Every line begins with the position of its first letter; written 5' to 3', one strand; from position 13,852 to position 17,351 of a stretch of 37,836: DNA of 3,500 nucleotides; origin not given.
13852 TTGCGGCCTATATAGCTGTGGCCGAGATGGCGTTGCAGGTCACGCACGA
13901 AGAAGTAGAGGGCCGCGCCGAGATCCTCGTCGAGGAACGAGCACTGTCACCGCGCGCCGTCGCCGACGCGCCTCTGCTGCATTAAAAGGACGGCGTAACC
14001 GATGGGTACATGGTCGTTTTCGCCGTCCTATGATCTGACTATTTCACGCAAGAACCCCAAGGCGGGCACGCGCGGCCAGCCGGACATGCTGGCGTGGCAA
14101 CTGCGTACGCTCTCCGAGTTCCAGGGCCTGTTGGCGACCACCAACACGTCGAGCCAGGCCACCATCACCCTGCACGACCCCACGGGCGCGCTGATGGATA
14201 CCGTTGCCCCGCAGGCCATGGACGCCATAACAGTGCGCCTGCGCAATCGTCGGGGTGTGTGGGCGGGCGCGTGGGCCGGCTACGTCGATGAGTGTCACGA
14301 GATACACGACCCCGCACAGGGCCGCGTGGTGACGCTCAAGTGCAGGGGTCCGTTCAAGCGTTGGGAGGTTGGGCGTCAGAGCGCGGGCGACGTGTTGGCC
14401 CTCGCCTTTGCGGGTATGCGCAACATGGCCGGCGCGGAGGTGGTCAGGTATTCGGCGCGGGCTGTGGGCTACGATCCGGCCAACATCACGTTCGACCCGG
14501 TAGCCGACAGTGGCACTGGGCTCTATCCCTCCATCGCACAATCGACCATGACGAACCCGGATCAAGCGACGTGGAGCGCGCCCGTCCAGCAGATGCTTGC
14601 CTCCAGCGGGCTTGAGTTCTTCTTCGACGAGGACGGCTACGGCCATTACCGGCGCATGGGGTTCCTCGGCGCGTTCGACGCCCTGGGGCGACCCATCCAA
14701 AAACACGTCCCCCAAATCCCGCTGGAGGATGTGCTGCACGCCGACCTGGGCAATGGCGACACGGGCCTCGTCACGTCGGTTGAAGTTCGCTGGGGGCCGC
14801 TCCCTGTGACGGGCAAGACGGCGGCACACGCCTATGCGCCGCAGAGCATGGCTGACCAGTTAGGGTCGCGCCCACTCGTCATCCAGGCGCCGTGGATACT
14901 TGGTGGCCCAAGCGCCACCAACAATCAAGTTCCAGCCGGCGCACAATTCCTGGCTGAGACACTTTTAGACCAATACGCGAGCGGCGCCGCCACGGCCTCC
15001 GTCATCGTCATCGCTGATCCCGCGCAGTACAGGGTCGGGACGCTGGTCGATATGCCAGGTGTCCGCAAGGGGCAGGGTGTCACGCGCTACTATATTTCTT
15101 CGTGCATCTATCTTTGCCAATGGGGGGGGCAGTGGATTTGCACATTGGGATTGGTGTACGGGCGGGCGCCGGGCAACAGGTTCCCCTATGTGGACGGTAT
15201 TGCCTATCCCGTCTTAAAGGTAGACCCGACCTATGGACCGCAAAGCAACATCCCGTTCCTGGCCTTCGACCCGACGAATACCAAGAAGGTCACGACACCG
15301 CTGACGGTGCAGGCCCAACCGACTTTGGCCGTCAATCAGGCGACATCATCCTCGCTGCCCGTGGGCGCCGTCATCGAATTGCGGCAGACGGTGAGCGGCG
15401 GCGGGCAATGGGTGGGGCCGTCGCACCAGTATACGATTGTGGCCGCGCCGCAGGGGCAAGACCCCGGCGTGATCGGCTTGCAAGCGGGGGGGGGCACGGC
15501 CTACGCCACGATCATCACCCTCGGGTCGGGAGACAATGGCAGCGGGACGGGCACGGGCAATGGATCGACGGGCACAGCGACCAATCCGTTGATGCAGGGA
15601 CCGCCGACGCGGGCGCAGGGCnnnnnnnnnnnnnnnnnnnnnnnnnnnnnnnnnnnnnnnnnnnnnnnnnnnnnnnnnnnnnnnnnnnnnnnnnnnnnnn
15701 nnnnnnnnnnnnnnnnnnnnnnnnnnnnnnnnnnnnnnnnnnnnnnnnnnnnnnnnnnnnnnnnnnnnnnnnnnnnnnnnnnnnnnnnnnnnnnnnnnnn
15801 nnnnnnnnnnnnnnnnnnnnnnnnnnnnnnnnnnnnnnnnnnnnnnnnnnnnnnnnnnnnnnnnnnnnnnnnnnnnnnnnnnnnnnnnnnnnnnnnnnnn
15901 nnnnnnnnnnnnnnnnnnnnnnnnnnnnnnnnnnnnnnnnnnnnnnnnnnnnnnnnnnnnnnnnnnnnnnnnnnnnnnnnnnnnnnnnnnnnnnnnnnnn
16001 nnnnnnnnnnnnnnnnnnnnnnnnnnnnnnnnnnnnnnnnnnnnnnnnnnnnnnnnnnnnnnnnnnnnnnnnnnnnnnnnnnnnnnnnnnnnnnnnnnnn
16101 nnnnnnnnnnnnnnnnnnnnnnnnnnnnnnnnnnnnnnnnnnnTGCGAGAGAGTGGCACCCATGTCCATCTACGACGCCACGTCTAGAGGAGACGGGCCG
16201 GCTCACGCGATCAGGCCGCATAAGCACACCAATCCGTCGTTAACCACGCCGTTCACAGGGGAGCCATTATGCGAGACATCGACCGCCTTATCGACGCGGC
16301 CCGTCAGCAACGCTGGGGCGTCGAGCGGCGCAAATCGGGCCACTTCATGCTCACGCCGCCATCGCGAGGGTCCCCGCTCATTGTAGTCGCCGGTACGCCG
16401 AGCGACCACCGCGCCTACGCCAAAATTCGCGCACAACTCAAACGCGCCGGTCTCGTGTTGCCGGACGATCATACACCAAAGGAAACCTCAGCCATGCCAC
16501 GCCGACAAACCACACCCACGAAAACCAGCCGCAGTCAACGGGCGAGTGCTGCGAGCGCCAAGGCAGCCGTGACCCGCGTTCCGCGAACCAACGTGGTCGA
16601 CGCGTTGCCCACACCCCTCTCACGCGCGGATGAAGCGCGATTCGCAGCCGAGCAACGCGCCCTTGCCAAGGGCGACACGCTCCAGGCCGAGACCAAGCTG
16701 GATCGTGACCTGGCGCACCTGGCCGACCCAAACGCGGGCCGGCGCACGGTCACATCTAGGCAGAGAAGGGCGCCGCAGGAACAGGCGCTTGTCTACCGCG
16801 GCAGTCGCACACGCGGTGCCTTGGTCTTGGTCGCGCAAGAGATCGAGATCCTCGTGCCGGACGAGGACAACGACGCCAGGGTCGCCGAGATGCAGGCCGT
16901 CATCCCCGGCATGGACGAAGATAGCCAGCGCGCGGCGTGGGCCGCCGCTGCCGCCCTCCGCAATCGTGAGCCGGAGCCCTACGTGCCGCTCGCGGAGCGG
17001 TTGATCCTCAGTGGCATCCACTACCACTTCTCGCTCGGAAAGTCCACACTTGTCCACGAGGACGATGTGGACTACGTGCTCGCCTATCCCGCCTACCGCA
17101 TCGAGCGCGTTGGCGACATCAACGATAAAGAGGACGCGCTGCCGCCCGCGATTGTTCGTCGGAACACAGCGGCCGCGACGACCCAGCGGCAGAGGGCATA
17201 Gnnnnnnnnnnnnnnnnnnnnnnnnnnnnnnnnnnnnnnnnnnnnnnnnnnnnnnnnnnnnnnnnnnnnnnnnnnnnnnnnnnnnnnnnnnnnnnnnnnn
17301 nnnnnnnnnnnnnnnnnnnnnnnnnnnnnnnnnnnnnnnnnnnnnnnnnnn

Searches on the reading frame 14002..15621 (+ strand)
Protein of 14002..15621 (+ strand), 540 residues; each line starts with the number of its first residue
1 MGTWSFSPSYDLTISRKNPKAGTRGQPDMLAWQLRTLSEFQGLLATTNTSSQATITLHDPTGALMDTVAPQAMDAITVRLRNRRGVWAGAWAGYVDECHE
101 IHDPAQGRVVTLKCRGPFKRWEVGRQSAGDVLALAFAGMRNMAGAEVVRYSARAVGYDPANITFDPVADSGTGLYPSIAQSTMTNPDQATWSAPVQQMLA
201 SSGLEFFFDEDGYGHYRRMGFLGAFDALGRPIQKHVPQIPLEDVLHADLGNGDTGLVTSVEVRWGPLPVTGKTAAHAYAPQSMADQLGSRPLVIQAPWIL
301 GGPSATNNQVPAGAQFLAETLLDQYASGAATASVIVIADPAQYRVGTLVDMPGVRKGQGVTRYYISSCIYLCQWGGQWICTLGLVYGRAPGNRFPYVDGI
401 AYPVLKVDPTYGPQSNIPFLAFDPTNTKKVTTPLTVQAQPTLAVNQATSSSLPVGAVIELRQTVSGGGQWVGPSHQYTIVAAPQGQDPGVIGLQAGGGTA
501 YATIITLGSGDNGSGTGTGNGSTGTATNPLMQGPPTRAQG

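Call 84: search_dna_similar(query=window:14002-15621:+, collection=phages, mode=protein, max_evalue=0.001, max_rows=15)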
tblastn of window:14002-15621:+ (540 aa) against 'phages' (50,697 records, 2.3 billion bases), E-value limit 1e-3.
Records with a match: 2; places in all: 2; records where one place covers at least 80% of the query: 0.
Best place of each record, by identity: <60% 2.
By first word of the organism name: Bacillus 2.
By host as written in the record: Bacillus subtilis Marburg strain 1; Bacillus subtilis CU 1065 1.
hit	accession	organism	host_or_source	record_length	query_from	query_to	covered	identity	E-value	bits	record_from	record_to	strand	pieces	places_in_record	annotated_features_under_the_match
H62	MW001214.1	Bacillus phage SP8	Bacillus subtilis Marburg strain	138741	238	466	42%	20.1%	2e-4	51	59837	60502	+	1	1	cell wall-binding protein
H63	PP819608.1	Bacillus phage Adastra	Bacillus subtilis CU 1065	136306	238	466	42%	20.1%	2e-4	50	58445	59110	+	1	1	tail protein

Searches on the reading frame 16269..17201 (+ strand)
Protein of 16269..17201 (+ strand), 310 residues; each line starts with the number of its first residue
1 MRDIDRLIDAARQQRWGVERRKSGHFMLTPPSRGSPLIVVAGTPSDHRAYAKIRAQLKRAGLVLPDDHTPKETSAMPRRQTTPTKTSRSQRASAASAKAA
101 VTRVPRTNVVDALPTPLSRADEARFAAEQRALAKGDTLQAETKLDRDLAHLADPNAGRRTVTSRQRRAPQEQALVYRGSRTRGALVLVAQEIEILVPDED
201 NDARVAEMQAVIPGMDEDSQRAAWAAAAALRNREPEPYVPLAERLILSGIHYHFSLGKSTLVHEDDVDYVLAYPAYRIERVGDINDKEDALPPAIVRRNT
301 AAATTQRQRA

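Call 4: search_protein_families(library=pfam, proteins=[window:16269-17201:+], max_evalue=0.01)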
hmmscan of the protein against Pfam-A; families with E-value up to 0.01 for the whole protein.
window:16269-17201:+ (310 aa): 0 families

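Call 5: search_protein_families(library=phrogs, proteins=[window:16269-17201:+], max_evalue=0.01)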
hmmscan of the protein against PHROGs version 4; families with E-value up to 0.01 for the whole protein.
window:16269-17201:+ (310 aa): 1 family
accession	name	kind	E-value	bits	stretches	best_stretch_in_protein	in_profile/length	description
phrog_2089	-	unknown function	5.7e-12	46.4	1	2-74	30-102/107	-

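Call 29: search_protein_families(library=ncbifam, proteins=[window:16269-17201:+], max_evalue=0.1)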
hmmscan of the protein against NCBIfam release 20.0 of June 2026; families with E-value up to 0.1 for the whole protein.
window:16269-17201:+ (310 aa): 1 family
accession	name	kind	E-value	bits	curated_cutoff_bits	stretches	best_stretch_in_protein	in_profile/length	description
NF058648.1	ECF_sub_HI1622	equivalog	0.025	14.5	100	1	22-103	61-134/180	NikL family nickel/cobalt ECF transporter subunit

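Call 66: search_protein_families(library=padloc, proteins=[window:16269-17201:+], max_evalue=0.01)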
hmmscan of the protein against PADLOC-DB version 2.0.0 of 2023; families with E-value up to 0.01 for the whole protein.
window:16269-17201:+ (310 aa): 1 family
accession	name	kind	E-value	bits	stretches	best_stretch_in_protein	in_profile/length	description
PDLC02910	HicA-like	-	1.5e-09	35.6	1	2-60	7-61/61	-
